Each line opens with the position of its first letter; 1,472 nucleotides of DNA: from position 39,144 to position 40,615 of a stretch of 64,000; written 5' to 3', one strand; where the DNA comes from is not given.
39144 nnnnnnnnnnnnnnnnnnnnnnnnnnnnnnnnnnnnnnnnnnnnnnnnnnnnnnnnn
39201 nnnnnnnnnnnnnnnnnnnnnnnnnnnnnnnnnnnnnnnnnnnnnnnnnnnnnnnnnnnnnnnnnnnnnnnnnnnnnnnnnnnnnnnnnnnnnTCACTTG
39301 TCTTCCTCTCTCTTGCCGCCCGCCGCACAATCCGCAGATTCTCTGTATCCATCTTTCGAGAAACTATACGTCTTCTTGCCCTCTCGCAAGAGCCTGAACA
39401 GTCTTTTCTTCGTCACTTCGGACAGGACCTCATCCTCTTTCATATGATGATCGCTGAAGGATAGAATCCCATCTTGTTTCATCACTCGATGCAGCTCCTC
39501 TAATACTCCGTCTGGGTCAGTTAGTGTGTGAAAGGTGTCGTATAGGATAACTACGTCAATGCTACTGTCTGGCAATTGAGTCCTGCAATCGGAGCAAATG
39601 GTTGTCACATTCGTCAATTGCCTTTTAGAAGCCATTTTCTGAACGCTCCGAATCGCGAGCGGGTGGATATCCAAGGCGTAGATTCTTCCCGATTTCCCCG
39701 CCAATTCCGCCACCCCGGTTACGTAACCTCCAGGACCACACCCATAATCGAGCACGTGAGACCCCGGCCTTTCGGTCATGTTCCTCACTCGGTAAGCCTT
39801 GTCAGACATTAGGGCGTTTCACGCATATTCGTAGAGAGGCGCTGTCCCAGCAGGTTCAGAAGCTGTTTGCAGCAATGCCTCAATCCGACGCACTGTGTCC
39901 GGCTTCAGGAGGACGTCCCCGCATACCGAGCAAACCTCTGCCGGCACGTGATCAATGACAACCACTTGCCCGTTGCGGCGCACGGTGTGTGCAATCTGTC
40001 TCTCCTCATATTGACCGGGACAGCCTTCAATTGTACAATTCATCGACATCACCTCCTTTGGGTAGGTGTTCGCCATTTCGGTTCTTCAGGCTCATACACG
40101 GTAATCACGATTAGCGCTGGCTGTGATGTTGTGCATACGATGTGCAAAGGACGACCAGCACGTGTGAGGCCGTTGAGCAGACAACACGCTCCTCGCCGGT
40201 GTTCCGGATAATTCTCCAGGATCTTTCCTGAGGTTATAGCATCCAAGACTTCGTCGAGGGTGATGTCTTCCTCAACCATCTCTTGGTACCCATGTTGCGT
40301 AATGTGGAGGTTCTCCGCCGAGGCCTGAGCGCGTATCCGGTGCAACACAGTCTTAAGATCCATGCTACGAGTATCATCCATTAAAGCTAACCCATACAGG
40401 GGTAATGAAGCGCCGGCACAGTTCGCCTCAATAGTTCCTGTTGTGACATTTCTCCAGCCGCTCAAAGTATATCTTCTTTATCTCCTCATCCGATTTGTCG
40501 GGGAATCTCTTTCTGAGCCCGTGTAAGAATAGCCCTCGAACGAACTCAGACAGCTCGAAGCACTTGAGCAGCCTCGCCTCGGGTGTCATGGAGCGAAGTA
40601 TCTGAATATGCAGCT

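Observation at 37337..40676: Ten-gene minus-strand run of toxin-antitoxin modules with uncharacterised members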

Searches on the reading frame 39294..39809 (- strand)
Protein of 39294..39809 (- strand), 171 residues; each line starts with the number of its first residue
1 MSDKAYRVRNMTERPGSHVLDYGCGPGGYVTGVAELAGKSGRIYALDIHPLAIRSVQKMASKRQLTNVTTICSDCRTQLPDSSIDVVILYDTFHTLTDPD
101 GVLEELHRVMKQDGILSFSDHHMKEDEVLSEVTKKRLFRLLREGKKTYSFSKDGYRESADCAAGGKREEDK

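Call 3: search_protein_families(library=pfam, max_evalue=0.1, proteins=[window:39294-39809:-])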
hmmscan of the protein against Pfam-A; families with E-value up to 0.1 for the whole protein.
window:39294-39809:- (171 aa): 23 families
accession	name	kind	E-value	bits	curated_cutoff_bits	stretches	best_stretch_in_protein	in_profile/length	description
PF13847.12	Methyltransf_31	-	2.6e-23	82.7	27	1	15-135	3-125/145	Methyltransferase domain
PF08241.18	Methyltransf_11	-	2.2e-19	70.3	21.2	1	20-118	1-95/95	Methyltransferase domain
PF13649.12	Methyltransf_25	-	5.8e-17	62.6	27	1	19-114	1-97/97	Methyltransferase domain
PF08242.18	Methyltransf_12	-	2e-13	51.3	30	1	20-116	1-98/98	Methyltransferase domain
PF01209.24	Ubie_methyltran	-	4.8e-11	42.9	20.1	1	7-118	39-151/233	ubiE/COQ5 methyltransferase family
PF13489.12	Methyltransf_23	-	9.9e-10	38.8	27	1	13-126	20-123/164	Methyltransferase domain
PF05175.20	MTS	-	1.2e-08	35.2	23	1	9-98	25-113/170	Methyltransferase small domain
PF07021.18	MetW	-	6.9e-08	32.8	21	1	14-120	12-111/193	Methionine biosynthesis protein MetW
PF01189.24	Methyltr_RsmB-F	-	3.5e-07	30.5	27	1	14-78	7-71/199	16S rRNA methyltransferase RsmB/F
PF01269.23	Fibrillarin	-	3.8e-07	29.9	27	1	8-77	64-131/227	Fibrillarin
PF01728.25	FtsJ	-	2.1e-06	28.2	24.1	1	12-85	19-85/181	FtsJ-like methyltransferase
PF06325.19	PrmA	-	4.2e-06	26.9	22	1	11-120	157-260/296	Ribosomal protein L11 methyltransferase (PrmA)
PF02475.24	TRM5-TYW2_MTfase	-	5.1e-06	27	28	1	14-140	35-155/164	TRM5/TYW2 methyltransferase domain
PF02390.23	Methyltransf_4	-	3.5e-05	23.8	24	1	18-81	4-66/173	Putative methyltransferase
PF01135.25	PCMT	-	0.00018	21.8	20.3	1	14-117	72-170/210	Protein-L-isoaspartate(D-aspartate) O-methyltransferase (PCMT)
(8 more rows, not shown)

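Call 5: search_protein_families(library=ncbifam, max_evalue=0.1, proteins=[window:39294-39809:-])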
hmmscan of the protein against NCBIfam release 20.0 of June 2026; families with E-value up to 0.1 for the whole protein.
window:39294-39809:- (171 aa): 74 families (the best 25 are shown)
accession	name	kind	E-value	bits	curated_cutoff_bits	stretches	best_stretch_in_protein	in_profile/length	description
NF045667.1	MTase_DVU1556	equivalog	6.1e-13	48.7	155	1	11-128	20-129/213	DVU_1556 family methyltransferase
TIGR02072.1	BioC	equivalog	1.1e-12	48.3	184.95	1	13-121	32-135/244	malonyl-ACP O-methyltransferase BioC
NF041537.1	ArsM_AhpD_UU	exception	1.5e-12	47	510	1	15-136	76-196/345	arsenite methyltransferase/AhpD domain selenoprotein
NF047649.1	MTase_UXPK_star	exception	1.6e-12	47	460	1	14-121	76-184/283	methyltransferase/UXPK-star double selenoprotein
NF008823.0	PRK11873.1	subfamily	2.1e-12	47.1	263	1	14-124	76-187/272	arsenite methyltransferase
NF041536.1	ArsM_DUF2284_UU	exception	1.8e-11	43.1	575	1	15-125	76-187/459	arsenite methyltransferase/DUF2284 domain selenoprotein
TIGR01934.1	MenG_MenH_UbiE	subfamily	4.8e-10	39.1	158.35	1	6-149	30-172/223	ubiquinone/menaquinone biosynthesis methyltransferase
NF001244.0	PRK00216.1-5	equivalog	4.9e-10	39.1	216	1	7-149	40-184/236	bifunctional demethylmenaquinone methyltransferase/2-methoxy-6-polyprenyl-1,4-benzoquinol methylase UbiE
NF011494.0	PRK14902.1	equivalog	7.1e-10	38.3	319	1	10-79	245-314/444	16S rRNA (cytosine(967)-C(5))-methyltransferase RsmB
NF001240.0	PRK00216.1-1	equivalog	1.4e-09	37.4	378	1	4-159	52-209/251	bifunctional demethylmenaquinone methyltransferase/2-methoxy-6-polyprenyl-1,4-benzoquinol methylase UbiE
NF043040.1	corrin_prot_MT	hypoth_equivalog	2e-09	37.2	180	1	7-125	33-154/216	corrinoid protein-associated methyltransferase CpaM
NF001243.0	PRK00216.1-4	equivalog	6.5e-09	35.5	235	1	8-116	40-149/237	demethylmenaquinone methyltransferase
TIGR02752.1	MenG_heptapren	equivalog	2.3e-08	33.9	419.85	1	8-116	38-147/231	demethylmenaquinone methyltransferase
NF011493.0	PRK14901.1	equivalog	3e-08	32.9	540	1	11-79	250-318/447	16S rRNA (cytosine(967)-C(5))-methyltransferase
TIGR00438.1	rrmJ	equivalog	4.1e-08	32.9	300.15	1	14-88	31-103/188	23S rRNA (uridine(2552)-2'-O)-methyltransferase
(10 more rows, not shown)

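Call 6: search_protein_families(library=padloc, max_evalue=0.1, proteins=[window:39294-39809:-])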
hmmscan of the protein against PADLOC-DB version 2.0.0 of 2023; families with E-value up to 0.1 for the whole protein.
window:39294-39809:- (171 aa): 1 family
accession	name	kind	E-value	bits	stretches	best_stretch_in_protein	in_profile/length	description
PDLC04134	mad2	-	2.9e-22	77.2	1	14-139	290-415/492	mads_2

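Call 7: find_encoding_contigs(protein=window:39294-39809:-, flank=10000, max_places=6)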
Protein window:39294-39809:- (171 aa): 2 contigs read that carry it; 2 places shown.
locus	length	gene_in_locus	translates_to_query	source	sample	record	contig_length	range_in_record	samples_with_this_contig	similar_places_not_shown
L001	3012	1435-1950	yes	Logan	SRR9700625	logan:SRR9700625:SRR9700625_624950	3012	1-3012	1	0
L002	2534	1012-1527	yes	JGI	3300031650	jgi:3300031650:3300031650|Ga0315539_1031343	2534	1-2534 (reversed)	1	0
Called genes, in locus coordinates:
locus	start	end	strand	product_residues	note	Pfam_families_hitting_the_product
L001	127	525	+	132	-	PF03330:DPBB_1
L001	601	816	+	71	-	PF18993:Rv0078B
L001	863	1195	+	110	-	PF14076:DUF4258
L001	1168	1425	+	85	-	-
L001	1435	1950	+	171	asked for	PF01209:Ubie_methyltran, PF05175:MTS, PF07021:MetW, PF13489:Methyltransf_23, PF13847:Methyltransf_31, PF08241:Methyltransf_11, PF08242:Methyltransf_12, PF13649:Methyltransf_25, +5 more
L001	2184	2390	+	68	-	-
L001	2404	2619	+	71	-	PF15919:HicB_lk_antitox (weak)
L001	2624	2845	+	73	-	PF07927:HicA_toxin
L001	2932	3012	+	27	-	?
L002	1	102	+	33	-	?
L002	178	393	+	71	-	PF18993:Rv0078B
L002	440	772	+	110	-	PF14076:DUF4258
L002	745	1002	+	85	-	-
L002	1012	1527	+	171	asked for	PF01209:Ubie_methyltran, PF05175:MTS, PF07021:MetW, PF13489:Methyltransf_23, PF13847:Methyltransf_31, PF08241:Methyltransf_11, PF08242:Methyltransf_12, PF13649:Methyltransf_25, +5 more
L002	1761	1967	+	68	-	-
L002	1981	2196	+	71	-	PF15919:HicB_lk_antitox (weak)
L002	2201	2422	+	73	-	PF07927:HicA_toxin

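Call 10: find_homologous_proteins(query=window:39294-39809:-)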
Query window:39294-39809:- (171 aa): 3280 proteins with E <= 0.001 among 3328 candidates; the best 120 are listed.
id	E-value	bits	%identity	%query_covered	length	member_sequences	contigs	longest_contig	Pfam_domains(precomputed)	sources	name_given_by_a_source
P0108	1.7e-102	359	100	94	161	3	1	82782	PF13489.13,PF02475.24,PF01189.24,PF08241.19,PF07021.19,PF13847.13,PF06325.20,PF01269.24,PF05175.21,PF13649.13,PF01728.26,PF01209.25,PF08242.19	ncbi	-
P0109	8.5e-68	246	75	82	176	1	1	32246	PF13489.13,PF01189.24,PF08241.19,PF07021.19,PF13847.13,PF06325.20,PF01269.24,PF05175.21,PF13649.13,PF02390.24,PF01135.26,PF01728.26,PF01209.25,PF08242.19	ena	-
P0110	2.5e-67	244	75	82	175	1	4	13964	PF13489.13,PF01189.24,PF08241.19,PF13847.13,PF06325.20,PF01269.24,PF05175.21,PF13649.13,PF02390.24,PF01135.26,PF01728.26,PF01209.25,PF08242.19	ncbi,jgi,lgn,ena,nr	ncbi:class I SAM-dependent methyltransferase [Candidatus Aerophobetes bacterium]|nr:class I SAM-depe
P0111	3.6e-67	244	75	82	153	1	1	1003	PF13847.13,PF13489.13,PF06325.20,PF05175.21,PF13649.13,PF01135.26,PF01728.26,PF01209.25,PF08241.19,PF08242.19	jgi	-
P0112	1.2e-66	242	74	82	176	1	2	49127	PF13489.13,PF01189.24,PF08704.17,PF08241.19,PF07021.19,PF13847.13,PF06325.20,PF01269.24,PF05175.21,PF13649.13,PF02390.24,PF01135.26,PF01728.26,PF01209.25,PF08242.19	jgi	-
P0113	2.2e-66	241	74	82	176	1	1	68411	PF13489.13,PF01189.24,PF08241.19,PF07021.19,PF13847.13,PF06325.20,PF01269.24,PF05175.21,PF13649.13,PF02390.24,PF01135.26,PF01728.26,PF01209.25,PF08242.19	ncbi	-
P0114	2.3e-66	241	75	81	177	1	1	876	PF13489.13,PF08241.19,PF07021.19,PF13847.13,PF06325.20,PF05175.21,PF13649.13,PF02390.24,PF01135.26,PF01728.26,PF01209.25,PF08242.19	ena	-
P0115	7.5e-66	239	74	81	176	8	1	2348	PF07021.19,PF13847.13,PF13489.13,PF06325.20,PF05175.21,PF13649.13,PF01135.26,PF01728.26,PF01209.25,PF08241.19,PF08242.19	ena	-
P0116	1.0e-65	239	73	82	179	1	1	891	PF13847.13,PF13489.13,PF06325.20,PF05175.21,PF13649.13,PF02390.24,PF01135.26,PF01728.26,PF01209.25,PF08241.19,PF08242.19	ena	-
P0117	1.2e-65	239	74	82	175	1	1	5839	PF13489.13,PF02475.24,PF08704.17,PF08241.19,PF07021.19,PF13847.13,PF06325.20,PF01269.24,PF05175.21,PF13649.13,PF01135.26,PF01728.26,PF01209.25,PF08242.19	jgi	-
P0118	1.3e-65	239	74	82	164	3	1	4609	PF13847.13,PF13489.13,PF05175.21,PF13649.13,PF01728.26,PF01209.25,PF08241.19,PF08242.19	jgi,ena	-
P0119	1.6e-65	238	73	81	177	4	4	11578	PF13489.13,PF01189.24,PF08241.19,PF07021.19,PF13847.13,PF06325.20,PF05175.21,PF13649.13,PF01135.26,PF01728.26,PF01209.25,PF08242.19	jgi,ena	-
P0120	1.7e-65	238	73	85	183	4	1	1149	PF13489.13,PF08241.19,PF07021.19,PF13847.13,PF06325.20,PF01269.24,PF05175.21,PF13649.13,PF01135.26,PF01728.26,PF01209.25,PF08242.19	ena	-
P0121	2.0e-65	238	75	81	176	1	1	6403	PF13847.13,PF13489.13,PF05175.21,PF13649.13,PF02390.24,PF01728.26,PF01209.25,PF08241.19,PF08242.19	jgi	-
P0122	3.6e-65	237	74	82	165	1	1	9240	PF13489.13,PF01189.24,PF08241.19,PF07021.19,PF13847.13,PF06325.20,PF05175.21,PF13649.13,PF01135.26,PF01728.26,PF01209.25,PF08242.19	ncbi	-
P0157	2.3e-63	231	71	82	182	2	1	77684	PF13489.13,PF01189.24,PF08241.19,PF07021.19,PF13847.13,PF06325.20,PF01269.24,PF05175.21,PF13649.13,PF01135.26,PF01728.26,PF01209.25,PF08242.19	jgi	jgi:ubiquinone/menaquinone biosynthesis C-methylase UbiE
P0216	1.3e-61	226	68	84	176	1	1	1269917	PF13489.13,PF02475.24,PF08241.19,PF07021.19,PF13847.13,PF01269.24,PF05175.21,PF13649.13,PF01135.26,PF01728.26,PF01209.25,PF08242.19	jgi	jgi:ubiquinone/menaquinone biosynthesis C-methylase UbiE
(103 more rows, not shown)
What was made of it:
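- It is identical in several samples (calls 7, 10), so residual function cannot be excluded.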

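Call 20: find_encoding_contigs(protein=P0113, flank=4000, max_places=3)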
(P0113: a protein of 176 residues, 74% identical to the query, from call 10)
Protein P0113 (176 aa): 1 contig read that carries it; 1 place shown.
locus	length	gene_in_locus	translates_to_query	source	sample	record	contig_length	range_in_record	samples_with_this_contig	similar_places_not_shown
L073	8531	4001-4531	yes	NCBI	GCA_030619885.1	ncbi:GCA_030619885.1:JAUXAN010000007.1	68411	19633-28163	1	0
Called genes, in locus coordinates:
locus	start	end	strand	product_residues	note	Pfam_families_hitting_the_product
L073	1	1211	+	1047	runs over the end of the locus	PF01512:Complex1_51K, PF10531:SLBB (faint), PF10589:NADH_4Fe-4S, PF14691:Fer4_20, PF01946:Thi4 (faint), PF07992:Pyr_redox_2, PF13450:NAD_binding_8, PF13738:Pyr_redox_3, +1 more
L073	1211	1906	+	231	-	PF13510:Fer2_4, PF12838:Fer4_7 (faint)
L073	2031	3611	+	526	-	PF01645:Glu_synthase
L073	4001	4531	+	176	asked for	PF01209:Ubie_methyltran, PF01728:FtsJ, PF13489:Methyltransf_23, PF01135:PCMT (weak), PF13847:Methyltransf_31, PF08241:Methyltransf_11, PF08242:Methyltransf_12, PF13649:Methyltransf_25, +6 more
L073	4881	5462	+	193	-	PF04542:Sigma70_r2, PF08281:Sigma70_r4_2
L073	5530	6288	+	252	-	PF01135:PCMT, PF13489:Methyltransf_23, PF01209:Ubie_methyltran, PF06325:PrmA, PF13847:Methyltransf_31, PF08241:Methyltransf_11, PF08242:Methyltransf_12, PF13649:Methyltransf_25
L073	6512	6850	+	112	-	PF07021:MetW (weak), PF13489:Methyltransf_23 (weak), PF13847:Methyltransf_31 (weak), PF08241:Methyltransf_11, PF08242:Methyltransf_12 (weak), PF13649:Methyltransf_25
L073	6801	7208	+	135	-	-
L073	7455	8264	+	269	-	PF02169:LPP20 (weak)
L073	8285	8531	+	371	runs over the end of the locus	PF07719:TPR_2 (faint), PF13428:TPR_14 (faint), PF13414:TPR_11 (weak), PF13414:TPR_11, PF14559:TPR_19, PF00515:TPR_1 (weak), PF13181:TPR_8 (weak), PF00395:SLH, +6 more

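Call 21: find_encoding_contigs(protein=P0216, flank=4000, max_places=3)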
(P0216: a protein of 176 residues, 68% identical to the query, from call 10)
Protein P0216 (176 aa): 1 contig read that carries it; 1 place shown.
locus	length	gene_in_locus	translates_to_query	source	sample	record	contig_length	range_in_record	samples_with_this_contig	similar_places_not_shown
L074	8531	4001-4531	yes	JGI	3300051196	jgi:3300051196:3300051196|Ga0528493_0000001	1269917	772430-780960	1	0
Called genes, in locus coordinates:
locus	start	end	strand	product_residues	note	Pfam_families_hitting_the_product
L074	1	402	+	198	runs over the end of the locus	PF00011:HSP20 (weak), PF17886:ArsA_HSP20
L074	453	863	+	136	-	-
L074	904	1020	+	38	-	-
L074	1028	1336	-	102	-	PF01998:DUF131 (weak)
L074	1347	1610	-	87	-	PF01998:DUF131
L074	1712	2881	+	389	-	PF13742:tRNA_anti_2 (faint), PF17244:CDC24_OB3 (faint), PF21473:OB_Ssb-like (faint), PF01336:tRNA_anti-codon (weak), PF16900:REPA_OB_2 (faint), PF01336:tRNA_anti-codon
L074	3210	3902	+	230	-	PF00702:Hydrolase, PF08282:Hydrolase_3 (faint), PF12710:HAD, PF13419:HAD_2, PF13242:Hydrolase_like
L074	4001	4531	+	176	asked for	PF01209:Ubie_methyltran, PF13489:Methyltransf_23, PF01269:Fibrillarin, PF07021:MetW, PF13847:Methyltransf_31, PF08241:Methyltransf_11, PF08242:Methyltransf_12, PF13649:Methyltransf_25, +4 more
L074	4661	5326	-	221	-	PF02596:DUF169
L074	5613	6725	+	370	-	PF16795:Phage_integr_3, PF00589:Phage_integrase (weak)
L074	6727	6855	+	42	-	-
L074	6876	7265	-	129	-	-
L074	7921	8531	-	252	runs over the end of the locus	-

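Call 22: find_encoding_contigs(protein=P0157, flank=4000, max_places=3)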
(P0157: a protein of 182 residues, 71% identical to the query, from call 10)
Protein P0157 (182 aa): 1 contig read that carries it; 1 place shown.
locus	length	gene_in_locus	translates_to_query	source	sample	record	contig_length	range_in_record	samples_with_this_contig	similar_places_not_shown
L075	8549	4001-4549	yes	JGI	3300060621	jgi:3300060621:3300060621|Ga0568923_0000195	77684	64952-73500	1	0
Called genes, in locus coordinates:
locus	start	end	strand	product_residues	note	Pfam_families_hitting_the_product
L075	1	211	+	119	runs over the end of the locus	PF02635:DsrE, PF13686:DrsE_2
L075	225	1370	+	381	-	PF00266:Aminotran_5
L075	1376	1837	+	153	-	PF01592:NifU_N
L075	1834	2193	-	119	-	PF02391:MoaE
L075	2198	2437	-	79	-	PF02597:ThiS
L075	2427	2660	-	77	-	-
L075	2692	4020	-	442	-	PF07992:Pyr_redox_2 (faint), PF00732:GMC_oxred_N, PF01266:DAO (weak), PF03486:HI0933_like (faint), PF05199:GMC_oxred_C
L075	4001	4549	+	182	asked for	PF01209:Ubie_methyltran, PF13489:Methyltransf_23, PF01269:Fibrillarin (weak), PF01728:FtsJ, PF13847:Methyltransf_31, PF08241:Methyltransf_11, PF08242:Methyltransf_12, PF13649:Methyltransf_25, +5 more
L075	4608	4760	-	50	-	-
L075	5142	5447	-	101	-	PF02001:DUF134, PF08281:Sigma70_r4_2 (weak)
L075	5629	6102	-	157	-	PF09897:DUF2124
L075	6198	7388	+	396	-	PF00155:Aminotran_1_2 (weak), PF00266:Aminotran_5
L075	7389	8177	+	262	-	PF02634:FdhD-NarQ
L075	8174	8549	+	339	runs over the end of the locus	PF04055:Radical_SAM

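Call 80: list_cluster_members(proteins=[P0108, P0001])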
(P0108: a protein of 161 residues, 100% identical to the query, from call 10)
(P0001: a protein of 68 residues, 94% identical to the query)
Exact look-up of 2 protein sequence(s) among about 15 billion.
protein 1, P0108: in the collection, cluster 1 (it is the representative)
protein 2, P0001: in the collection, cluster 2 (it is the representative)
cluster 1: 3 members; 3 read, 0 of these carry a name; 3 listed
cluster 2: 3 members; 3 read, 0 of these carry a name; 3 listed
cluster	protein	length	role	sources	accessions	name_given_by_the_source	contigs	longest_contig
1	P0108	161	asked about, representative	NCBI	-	-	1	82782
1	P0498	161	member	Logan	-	-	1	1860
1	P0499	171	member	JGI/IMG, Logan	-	-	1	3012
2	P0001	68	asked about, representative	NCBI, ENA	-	-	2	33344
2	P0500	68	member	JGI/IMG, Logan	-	-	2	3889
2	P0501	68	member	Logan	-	-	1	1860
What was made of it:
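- Tried and rejected: None given (call 80).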

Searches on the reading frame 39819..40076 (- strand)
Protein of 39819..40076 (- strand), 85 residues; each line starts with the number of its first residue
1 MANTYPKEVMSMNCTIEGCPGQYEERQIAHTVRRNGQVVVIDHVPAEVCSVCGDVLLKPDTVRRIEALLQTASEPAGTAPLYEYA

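Call 3: search_protein_families(library=pfam, max_evalue=0.1, proteins=[window:39819-40076:-])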
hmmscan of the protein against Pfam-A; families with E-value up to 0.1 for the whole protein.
window:39819-40076:- (85 aa): 1 family
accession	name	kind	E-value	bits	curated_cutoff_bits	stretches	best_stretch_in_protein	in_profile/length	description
PF15731.11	MqsA_antitoxin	-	0.0062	17.1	30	1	26-69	16-57/131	Antitoxin component of bacterial toxin-antitoxin system, MqsA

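Call 5: search_protein_families(library=ncbifam, max_evalue=0.1, proteins=[window:39819-40076:-])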
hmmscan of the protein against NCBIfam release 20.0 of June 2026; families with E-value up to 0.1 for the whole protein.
window:39819-40076:- (85 aa): 4 families
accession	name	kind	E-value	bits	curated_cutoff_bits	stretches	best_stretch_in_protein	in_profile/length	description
TIGR03831.1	YgiT_finger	domain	5.9e-08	32.9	20.2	1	19-60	4-46/46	YgiT-type zinc finger protein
TIGR03830.1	CxxCG_CxxCG_HTH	subfamily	0.00033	20.4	61.8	1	25-72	11-57/127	type II TA system antitoxin MqsA family protein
TIGR02390.1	RNA_pol_rpoA1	equivalog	0.012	13.7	1042.55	1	14-73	61-120/867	DNA-directed RNA polymerase subunit A'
NF006336.0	PRK08566.1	equivalog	0.038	12.1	819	1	15-74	67-126/883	DNA-directed RNA polymerase subunit A'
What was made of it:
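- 39819..40076 (-): YgiT/MqsA-N-type zinc-ribbon antitoxin gene, 85 aa, overlapping DUF4258 by 28 nt. TIGR03831, 32.9 bits against a cut-off of 20.2 (call 5).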

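Call 6: search_protein_families(library=padloc, max_evalue=0.1, proteins=[window:39819-40076:-])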
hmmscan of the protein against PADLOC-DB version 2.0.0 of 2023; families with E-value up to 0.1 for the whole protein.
window:39819-40076:- (85 aa): 0 families

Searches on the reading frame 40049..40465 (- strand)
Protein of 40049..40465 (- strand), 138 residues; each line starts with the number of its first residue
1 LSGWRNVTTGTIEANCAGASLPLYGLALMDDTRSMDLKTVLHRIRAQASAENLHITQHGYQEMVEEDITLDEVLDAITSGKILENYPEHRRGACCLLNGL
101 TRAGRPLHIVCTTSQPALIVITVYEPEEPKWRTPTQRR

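Call 3: search_protein_families(library=pfam, max_evalue=0.1, proteins=[window:40049-40465:-])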
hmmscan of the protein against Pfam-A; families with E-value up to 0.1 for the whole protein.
window:40049-40465:- (138 aa): 1 family
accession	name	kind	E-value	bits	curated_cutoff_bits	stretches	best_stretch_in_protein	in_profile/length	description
PF14076.12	DUF4258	-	1e-19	71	25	1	55-125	1-71/71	Domain of unknown function (DUF4258)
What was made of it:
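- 40049..40381 (-): DUF4258 toxin gene (RelE/ParE-superfamily fold), 110 aa. PF14076, 71 bits (call 3).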

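Call 5: search_protein_families(library=ncbifam, max_evalue=0.1, proteins=[window:40049-40465:-])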
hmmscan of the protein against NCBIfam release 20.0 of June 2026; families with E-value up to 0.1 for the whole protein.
window:40049-40465:- (138 aa): 0 families

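Call 6: search_protein_families(library=padloc, max_evalue=0.1, proteins=[window:40049-40465:-])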
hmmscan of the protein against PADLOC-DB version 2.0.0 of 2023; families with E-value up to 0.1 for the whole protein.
window:40049-40465:- (138 aa): 0 families
